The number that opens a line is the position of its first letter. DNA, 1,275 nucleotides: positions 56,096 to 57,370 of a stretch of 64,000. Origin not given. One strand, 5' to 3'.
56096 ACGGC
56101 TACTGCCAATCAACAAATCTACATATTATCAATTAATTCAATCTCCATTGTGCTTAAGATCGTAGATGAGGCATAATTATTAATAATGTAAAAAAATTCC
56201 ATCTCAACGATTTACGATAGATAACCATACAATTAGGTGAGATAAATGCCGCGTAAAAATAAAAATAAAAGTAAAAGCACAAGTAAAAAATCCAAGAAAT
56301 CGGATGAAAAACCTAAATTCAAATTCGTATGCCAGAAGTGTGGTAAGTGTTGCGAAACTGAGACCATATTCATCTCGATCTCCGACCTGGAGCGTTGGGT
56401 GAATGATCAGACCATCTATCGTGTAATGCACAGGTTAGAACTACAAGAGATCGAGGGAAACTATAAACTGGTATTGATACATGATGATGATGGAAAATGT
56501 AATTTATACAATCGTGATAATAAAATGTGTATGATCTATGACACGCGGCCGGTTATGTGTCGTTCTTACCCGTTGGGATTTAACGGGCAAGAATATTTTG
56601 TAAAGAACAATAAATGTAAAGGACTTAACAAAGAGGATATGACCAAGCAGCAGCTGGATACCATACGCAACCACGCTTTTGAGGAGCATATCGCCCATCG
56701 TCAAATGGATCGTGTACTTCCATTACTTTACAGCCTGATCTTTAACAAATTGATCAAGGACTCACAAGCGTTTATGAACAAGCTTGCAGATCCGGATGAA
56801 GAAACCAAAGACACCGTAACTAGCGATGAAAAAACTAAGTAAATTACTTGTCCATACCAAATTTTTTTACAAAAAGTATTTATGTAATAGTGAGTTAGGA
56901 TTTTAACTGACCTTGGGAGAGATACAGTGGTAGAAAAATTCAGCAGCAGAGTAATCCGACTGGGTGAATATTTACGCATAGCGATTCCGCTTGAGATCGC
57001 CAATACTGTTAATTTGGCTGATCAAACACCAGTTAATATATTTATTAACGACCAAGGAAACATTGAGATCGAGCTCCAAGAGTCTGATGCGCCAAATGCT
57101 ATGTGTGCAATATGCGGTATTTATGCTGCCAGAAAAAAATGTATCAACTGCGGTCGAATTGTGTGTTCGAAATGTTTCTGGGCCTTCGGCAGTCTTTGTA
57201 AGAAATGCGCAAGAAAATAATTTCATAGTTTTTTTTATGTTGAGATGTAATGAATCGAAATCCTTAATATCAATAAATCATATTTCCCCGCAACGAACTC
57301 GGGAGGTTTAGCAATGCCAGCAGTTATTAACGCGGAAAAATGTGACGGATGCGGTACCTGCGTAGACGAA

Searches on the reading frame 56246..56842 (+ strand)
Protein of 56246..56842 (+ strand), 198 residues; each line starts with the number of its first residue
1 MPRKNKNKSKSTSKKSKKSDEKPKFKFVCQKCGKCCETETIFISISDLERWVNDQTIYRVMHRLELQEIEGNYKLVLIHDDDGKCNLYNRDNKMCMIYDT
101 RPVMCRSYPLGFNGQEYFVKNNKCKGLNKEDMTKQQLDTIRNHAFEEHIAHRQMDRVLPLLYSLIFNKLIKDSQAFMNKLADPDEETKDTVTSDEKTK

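Call 10: search_protein_families(library=pfam, proteins=[window:56246-56842:+], max_evalue=0.01)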
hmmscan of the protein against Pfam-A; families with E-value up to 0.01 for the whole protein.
window:56246-56842:+ (198 aa): 1 family
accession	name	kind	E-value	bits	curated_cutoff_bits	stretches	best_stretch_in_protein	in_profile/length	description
PF03692.20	CxxCxxCC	-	2.2e-12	47.9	23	1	29-124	2-84/85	Putative zinc- or iron-chelating domain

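Call 14: find_homologous_proteins(query=window:56246-56842:+, max_evalue=0.00001)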
Query window:56246-56842:+ (198 aa): 12 proteins with E <= 0.00001 among 54 candidates.
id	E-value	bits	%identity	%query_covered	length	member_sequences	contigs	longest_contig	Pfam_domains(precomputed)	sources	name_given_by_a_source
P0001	3.4e-130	450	100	100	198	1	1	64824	PF03692.21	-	-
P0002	1.8e-110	385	89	90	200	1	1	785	PF03692.21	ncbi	-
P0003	2.1e-67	245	56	92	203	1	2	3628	PF03692.21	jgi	jgi:Fe-S-cluster containining protein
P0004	1.0e-66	242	57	92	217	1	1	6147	PF03692.21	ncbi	-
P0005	1.4e-66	242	57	91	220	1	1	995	PF03692.21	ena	-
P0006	1.6e-66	242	54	92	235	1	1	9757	PF03692.21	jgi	jgi:Fe-S-cluster containining protein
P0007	1.5e-65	239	58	90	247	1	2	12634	PF03692.21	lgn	-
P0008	6.7e-64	233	54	87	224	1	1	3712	PF03692.21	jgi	-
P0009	2.6e-60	222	54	88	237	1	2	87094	PF03692.21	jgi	jgi:Fe-S-cluster containining protein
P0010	1.9e-59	219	52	92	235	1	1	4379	PF03692.21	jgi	jgi:Fe-S-cluster containining protein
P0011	2.1e-49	186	52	81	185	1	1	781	PF03692.21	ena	-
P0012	4.9e-40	155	53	58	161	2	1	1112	PF03692.21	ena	-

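Call 15: find_encoding_contigs(protein=P0009, flank=10000, max_places=3)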
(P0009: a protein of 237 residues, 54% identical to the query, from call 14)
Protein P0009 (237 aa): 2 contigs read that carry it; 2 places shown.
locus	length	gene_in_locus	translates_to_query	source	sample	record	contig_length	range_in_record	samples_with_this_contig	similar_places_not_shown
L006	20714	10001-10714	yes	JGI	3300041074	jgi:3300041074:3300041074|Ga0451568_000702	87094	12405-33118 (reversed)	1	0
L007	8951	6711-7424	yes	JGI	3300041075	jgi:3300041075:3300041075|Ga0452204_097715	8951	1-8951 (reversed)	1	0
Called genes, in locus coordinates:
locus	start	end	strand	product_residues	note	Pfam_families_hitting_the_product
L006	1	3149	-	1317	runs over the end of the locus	PF12840:HTH_20 (faint), PF24266:HTH_HVO_0163_N, PF13412:HTH_24 (weak)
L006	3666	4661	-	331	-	PF01066:CDP-OH_P_transf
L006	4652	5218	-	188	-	PF01121:CoaE (faint), PF13238:AAA_18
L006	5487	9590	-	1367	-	-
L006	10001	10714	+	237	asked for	PF03692:CxxCxxCC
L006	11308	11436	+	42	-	-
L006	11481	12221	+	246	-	PF00588:SpoU_methylase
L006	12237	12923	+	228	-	PF26602:HVO_2718_N, PF01381:HTH_3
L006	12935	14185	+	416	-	PF01546:Peptidase_M20, PF07687:M20_dimer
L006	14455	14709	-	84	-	-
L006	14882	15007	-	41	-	-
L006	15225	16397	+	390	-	PF22691:Thiolase_C_1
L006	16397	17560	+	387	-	PF00108:Thiolase_N (weak), PF22691:Thiolase_C_1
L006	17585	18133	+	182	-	PF12172:zf-ChsH2 (weak), PF01796:OB_ChsH2_C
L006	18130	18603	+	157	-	PF12172:zf-ChsH2, PF01796:OB_ChsH2_C (weak)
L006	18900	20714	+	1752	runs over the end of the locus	-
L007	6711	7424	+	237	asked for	PF03692:CxxCxxCC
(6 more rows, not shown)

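Call 16: find_encoding_contigs(protein=P0007, flank=10000, max_places=3)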
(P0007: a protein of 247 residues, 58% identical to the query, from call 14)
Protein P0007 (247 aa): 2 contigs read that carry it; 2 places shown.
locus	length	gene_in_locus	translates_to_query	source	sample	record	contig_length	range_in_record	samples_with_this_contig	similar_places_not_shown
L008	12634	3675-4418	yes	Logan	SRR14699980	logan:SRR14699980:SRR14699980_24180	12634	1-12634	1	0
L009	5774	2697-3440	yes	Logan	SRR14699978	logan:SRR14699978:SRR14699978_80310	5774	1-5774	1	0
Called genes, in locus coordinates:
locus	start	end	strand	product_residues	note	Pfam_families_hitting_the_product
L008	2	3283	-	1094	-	?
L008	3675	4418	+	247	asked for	PF03692:CxxCxxCC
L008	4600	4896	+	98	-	-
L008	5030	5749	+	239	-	PF00588:SpoU_methylase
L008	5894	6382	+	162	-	PF26602:HVO_2718_N, PF24250:HVO_2718 (faint), PF01381:HTH_3, PF12844:HTH_19 (weak)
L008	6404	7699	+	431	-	PF04389:Peptidase_M28 (weak), PF01546:Peptidase_M20, PF07687:M20_dimer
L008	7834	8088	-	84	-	PF08734:GYD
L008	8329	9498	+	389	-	PF22691:Thiolase_C_1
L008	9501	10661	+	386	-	PF00108:Thiolase_N, PF22691:Thiolase_C_1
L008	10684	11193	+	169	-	PF12172:zf-ChsH2, PF01796:OB_ChsH2_C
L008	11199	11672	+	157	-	PF01796:OB_ChsH2_C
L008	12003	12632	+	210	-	?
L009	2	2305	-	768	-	?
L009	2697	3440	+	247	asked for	PF03692:CxxCxxCC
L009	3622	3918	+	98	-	-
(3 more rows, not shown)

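Call 17: find_encoding_contigs(protein=P0006, flank=10000, max_places=3)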
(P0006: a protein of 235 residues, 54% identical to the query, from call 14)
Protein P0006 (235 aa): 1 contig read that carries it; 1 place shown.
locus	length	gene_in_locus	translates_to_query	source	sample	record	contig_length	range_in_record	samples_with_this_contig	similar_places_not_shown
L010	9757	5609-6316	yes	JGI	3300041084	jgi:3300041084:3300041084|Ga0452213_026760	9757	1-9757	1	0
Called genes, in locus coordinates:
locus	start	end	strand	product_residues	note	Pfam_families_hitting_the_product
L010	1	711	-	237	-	?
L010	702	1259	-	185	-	PF13238:AAA_18, PF13521:AAA_28 (faint)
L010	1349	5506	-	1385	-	-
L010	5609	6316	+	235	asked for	PF03692:CxxCxxCC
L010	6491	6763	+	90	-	-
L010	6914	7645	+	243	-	PF00588:SpoU_methylase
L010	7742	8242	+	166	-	PF26602:HVO_2718_N (weak), PF01381:HTH_3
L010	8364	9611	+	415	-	PF01546:Peptidase_M20, PF07687:M20_dimer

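Call 19: list_cluster_members(proteins=[P0002, P0004, P0005])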
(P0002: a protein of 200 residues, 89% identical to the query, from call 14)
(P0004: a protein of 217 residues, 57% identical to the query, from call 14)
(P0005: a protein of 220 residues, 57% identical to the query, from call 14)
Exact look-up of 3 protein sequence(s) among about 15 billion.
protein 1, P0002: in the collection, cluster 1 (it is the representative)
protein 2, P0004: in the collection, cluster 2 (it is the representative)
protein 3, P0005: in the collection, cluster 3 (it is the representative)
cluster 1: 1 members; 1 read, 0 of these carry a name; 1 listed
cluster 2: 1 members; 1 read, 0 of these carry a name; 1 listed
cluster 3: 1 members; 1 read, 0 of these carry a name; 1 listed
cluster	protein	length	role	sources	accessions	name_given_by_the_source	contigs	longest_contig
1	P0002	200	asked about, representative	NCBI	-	-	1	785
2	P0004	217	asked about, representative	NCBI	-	-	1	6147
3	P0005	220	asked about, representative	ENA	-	-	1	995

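Call 20: find_encoding_contigs(protein=P0004, flank=10000, max_places=3)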
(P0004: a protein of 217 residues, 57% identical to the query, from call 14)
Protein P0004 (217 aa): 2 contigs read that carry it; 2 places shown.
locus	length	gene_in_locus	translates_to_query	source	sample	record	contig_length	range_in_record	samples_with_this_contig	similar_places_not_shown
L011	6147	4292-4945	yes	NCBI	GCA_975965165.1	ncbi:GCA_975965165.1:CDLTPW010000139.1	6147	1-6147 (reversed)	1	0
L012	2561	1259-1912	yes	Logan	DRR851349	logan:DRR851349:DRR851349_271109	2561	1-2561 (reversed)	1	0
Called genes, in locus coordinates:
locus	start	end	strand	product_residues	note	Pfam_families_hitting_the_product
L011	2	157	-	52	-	?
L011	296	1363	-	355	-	PF04055:Radical_SAM, PF13186:SPASM (weak)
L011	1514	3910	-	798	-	PF01326:PPDK_N, PF00391:PEP-utilizers, PF02896:PEP-utilizers_C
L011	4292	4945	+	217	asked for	PF03692:CxxCxxCC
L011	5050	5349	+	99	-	-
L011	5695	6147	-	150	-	?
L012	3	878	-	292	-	?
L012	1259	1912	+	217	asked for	PF03692:CxxCxxCC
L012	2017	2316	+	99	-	-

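Call 21: find_encoding_contigs(protein=P0002, flank=10000, max_places=3)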
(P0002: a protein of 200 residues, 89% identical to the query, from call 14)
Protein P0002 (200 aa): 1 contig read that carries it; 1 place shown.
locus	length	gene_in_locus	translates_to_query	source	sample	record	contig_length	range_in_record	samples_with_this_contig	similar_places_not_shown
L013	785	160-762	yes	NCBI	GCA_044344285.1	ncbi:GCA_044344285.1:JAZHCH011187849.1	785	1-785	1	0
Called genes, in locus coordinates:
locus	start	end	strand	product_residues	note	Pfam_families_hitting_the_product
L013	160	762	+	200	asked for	PF03692:CxxCxxCC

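Call 73: find_encoding_contigs(protein=window:56246-56842:+, flank=10000, max_places=6)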
Protein window:56246-56842:+ (198 aa): 1 contig read that carries it; 1 place shown.
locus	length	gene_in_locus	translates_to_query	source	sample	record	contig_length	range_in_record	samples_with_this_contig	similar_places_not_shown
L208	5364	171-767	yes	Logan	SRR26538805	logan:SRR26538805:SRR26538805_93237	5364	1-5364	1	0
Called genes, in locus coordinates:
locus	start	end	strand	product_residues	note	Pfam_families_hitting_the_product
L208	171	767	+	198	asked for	PF03692:CxxCxxCC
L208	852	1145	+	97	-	-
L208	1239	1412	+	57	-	PF12797:Fer4_2 (weak), PF12837:Fer4_6 (weak), PF13237:Fer4_10, PF00037:Fer4, PF14697:Fer4_21, PF12838:Fer4_7, PF13187:Fer4_9, PF00037:Fer4, +8 more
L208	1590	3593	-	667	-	PF00082:Peptidase_S8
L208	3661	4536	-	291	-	PF01040:UbiA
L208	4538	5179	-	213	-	PF00891:Methyltransf_2, PF01209:Ubie_methyltran, PF02353:CMAS, PF06325:PrmA, PF03848:TehB, PF05958:tRNA_U5-meth_tr, PF05175:MTS, PF13489:Methyltransf_23, +12 more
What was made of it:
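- On Iteron / centromere-like binding array: Neighbours are a wHTH membrane protein, a CxxCxxCC protein, a Zn-ribbon protein, a ferredoxin, an S8 protease, UbiA and a methyltransferase (calls 10, 73).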

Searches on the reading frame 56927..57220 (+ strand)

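Call 10: search_protein_families(library=pfam, proteins=[window:56927-57220:+], max_evalue=0.01)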
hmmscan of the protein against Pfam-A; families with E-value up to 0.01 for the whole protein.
window:56927-57220:+ (97 aa): 1 family
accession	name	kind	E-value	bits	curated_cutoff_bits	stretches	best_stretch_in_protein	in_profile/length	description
PF22586.1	ANCHR-like_BBOX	-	0.00088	19.8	27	1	60-86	2-27/39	ANCHR-like B-box zinc-binding domain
